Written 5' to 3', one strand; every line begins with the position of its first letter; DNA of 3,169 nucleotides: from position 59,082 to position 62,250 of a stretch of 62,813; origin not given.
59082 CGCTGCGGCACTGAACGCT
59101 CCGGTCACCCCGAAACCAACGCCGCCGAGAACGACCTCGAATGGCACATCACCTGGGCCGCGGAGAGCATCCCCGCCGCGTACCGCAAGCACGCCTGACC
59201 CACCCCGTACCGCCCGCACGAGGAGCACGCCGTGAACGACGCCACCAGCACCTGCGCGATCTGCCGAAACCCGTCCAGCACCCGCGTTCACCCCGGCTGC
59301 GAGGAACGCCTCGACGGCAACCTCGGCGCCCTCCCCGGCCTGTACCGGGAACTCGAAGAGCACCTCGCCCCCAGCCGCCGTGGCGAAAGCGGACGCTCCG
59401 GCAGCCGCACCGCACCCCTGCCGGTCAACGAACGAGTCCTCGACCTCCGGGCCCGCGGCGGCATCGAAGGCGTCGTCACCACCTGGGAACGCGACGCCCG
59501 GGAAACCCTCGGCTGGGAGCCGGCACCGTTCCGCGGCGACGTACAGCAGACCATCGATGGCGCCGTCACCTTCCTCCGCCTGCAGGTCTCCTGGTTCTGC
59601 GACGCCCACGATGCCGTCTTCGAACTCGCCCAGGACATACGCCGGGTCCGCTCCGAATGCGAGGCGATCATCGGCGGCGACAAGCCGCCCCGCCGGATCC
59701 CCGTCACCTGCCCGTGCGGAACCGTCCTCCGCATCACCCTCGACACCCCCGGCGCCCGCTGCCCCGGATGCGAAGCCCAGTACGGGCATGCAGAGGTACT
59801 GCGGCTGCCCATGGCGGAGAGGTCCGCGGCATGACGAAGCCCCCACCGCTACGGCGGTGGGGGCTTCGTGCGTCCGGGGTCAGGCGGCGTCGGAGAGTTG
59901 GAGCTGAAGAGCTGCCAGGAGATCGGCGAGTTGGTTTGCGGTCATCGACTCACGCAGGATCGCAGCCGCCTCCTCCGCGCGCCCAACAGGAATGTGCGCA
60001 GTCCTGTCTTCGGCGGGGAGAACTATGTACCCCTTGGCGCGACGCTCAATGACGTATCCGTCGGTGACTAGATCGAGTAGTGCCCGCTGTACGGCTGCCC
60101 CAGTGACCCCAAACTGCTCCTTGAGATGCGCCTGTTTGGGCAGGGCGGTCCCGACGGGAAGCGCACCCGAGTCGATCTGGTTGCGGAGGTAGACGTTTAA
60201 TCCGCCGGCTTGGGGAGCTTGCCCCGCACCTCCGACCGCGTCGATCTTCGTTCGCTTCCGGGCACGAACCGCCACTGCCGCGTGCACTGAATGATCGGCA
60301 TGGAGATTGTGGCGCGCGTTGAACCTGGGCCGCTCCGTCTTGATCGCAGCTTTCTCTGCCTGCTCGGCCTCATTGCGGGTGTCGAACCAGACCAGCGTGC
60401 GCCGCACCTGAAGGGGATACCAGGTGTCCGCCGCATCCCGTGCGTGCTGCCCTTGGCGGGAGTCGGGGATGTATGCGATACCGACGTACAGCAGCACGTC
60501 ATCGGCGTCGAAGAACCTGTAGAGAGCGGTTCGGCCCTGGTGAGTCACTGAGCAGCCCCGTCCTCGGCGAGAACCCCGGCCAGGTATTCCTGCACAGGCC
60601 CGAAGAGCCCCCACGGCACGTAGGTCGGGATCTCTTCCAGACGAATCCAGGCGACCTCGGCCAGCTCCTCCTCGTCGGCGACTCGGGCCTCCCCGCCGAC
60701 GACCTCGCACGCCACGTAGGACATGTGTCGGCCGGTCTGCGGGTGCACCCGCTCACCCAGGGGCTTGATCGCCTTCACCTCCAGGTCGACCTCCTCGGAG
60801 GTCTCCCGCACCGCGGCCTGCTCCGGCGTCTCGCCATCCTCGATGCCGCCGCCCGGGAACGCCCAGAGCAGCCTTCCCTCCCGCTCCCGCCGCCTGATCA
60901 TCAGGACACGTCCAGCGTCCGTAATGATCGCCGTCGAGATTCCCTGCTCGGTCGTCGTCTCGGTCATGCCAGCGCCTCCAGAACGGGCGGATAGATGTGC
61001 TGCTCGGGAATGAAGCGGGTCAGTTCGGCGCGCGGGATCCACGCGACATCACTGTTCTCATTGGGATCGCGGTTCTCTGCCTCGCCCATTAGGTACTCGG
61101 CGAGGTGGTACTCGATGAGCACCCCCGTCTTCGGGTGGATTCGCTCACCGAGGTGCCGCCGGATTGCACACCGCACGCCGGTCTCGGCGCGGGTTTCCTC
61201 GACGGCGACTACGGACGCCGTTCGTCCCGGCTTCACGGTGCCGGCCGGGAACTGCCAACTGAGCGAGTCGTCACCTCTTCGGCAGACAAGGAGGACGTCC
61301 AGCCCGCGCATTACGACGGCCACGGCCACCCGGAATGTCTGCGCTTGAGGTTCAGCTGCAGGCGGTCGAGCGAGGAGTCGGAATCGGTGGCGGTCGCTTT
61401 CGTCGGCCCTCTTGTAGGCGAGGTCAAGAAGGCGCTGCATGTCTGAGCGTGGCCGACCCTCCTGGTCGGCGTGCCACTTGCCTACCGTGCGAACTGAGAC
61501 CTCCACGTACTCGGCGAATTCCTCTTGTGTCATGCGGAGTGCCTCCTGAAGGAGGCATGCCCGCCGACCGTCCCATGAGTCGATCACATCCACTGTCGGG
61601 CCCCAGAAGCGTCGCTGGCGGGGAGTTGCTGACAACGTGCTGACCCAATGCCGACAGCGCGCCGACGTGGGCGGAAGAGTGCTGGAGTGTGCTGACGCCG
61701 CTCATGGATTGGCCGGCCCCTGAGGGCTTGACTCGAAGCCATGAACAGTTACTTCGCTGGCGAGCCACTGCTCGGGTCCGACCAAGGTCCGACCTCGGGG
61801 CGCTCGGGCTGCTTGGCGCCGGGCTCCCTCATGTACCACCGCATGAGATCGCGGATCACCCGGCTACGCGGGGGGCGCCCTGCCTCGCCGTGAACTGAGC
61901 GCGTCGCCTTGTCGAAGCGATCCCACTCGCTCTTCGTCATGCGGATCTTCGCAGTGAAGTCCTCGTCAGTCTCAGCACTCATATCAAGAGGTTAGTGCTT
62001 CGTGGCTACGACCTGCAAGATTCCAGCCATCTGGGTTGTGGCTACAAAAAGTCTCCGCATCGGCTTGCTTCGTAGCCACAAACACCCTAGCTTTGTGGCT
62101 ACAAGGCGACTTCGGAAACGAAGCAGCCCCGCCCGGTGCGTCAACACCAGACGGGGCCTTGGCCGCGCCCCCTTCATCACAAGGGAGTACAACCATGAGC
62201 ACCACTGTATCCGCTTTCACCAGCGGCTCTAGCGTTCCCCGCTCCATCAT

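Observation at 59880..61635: Tightly coupled minus-strand operon XRE-Nudix(degenerate) / Nudix(active) / GIY-YIG-GntR: candidate nucleotide-signal sensing defence or anti-defence module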

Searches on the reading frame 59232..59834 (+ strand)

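Call 3: search_protein_families(library=pfam, proteins=[window:59232-59834:+], max_evalue=0.1)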
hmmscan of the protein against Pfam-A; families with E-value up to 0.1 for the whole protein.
window:59232-59834:+ (200 aa): 1 family
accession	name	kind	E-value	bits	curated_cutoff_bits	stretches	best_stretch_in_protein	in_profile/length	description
PF24030.1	DUF7341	-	0.00072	20.4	27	1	29-143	29-129/133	Domain of unknown function (DUF7341)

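Call 5: search_protein_families(library=phrogs, proteins=[window:59232-59834:+], max_evalue=0.01)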
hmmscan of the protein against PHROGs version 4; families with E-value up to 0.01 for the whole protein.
window:59232-59834:+ (200 aa): 3 families
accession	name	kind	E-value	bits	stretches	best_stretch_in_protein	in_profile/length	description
phrog_1467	-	unknown function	3.8e-28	99.6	1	9-192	12-209/226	-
phrog_908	-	unknown function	1.3e-12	48.4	1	3-187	49-239/361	-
phrog_1568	-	DNA, RNA and nucleotide metabolism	1e-07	32.8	1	22-163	35-148/264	DNA binding protein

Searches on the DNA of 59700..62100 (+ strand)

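Call 7: search_dna_similar(query=window:59700-62100:+, collection=phages, mode=distant, max_rows=20)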
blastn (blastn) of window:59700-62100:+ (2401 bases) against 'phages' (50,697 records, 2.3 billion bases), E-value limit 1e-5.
Records with a match: 3; places in all: 3; records where one place covers at least 80% of the query: 0.
Best place of each record, by identity: 80-90% 2; 60-80% 1.
By first word of the organism name: Burkholderia 2; Ralstonia 1.
By host as written in the record: Burkholderia 1; Burkholderia multivorans 1; Ralstonia pseudosolanacearum NdE 1.
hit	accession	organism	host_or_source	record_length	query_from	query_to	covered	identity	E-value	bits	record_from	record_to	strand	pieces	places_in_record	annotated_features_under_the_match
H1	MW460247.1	Burkholderia phage BCSR129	Burkholderia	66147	1090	1166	3%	80.5%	1e-9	73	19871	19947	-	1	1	adenosine (5')-pentaphospho-(5'')-adenosine pyrophosphohydrolase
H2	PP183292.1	Burkholderia phage Bm1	Burkholderia multivorans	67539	1090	1166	3%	77.9%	8e-7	64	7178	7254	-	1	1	MutT/NUDIX hydrolase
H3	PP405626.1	Ralstonia phage PQ43W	Ralstonia pseudosolanacearum NdE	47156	1114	1166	2%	84.9%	3e-6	61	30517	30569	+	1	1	adenosine (5')-pentaphospho-(5'')-adenosine pyrophosphohydrolase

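Call 8: search_dna_similar(query=window:59700-62100:+, collection=plasmids, mode=distant, max_rows=20)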
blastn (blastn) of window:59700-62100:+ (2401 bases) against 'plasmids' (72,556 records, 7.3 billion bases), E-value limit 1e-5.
Records with a match: 2; places in all: 2; records where one place covers at least 80% of the query: 0.
Best place of each record, by identity: 60-80% 2.
By first word of the organism name: Streptomyces 2.
By predicted mobility (MOB-suite, as given by PLSDB): mobilizable 2.
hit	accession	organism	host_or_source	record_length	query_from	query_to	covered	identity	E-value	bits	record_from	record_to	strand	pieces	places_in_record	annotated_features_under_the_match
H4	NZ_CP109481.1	Streptomyces sp. NBC_01450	-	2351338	877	1168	12%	68.6%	8e-19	104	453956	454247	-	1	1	none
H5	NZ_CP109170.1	Streptomyces sp. NBC_01724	-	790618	1008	1211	8%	71.6%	7e-20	107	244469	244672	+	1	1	NUDIX hydrolase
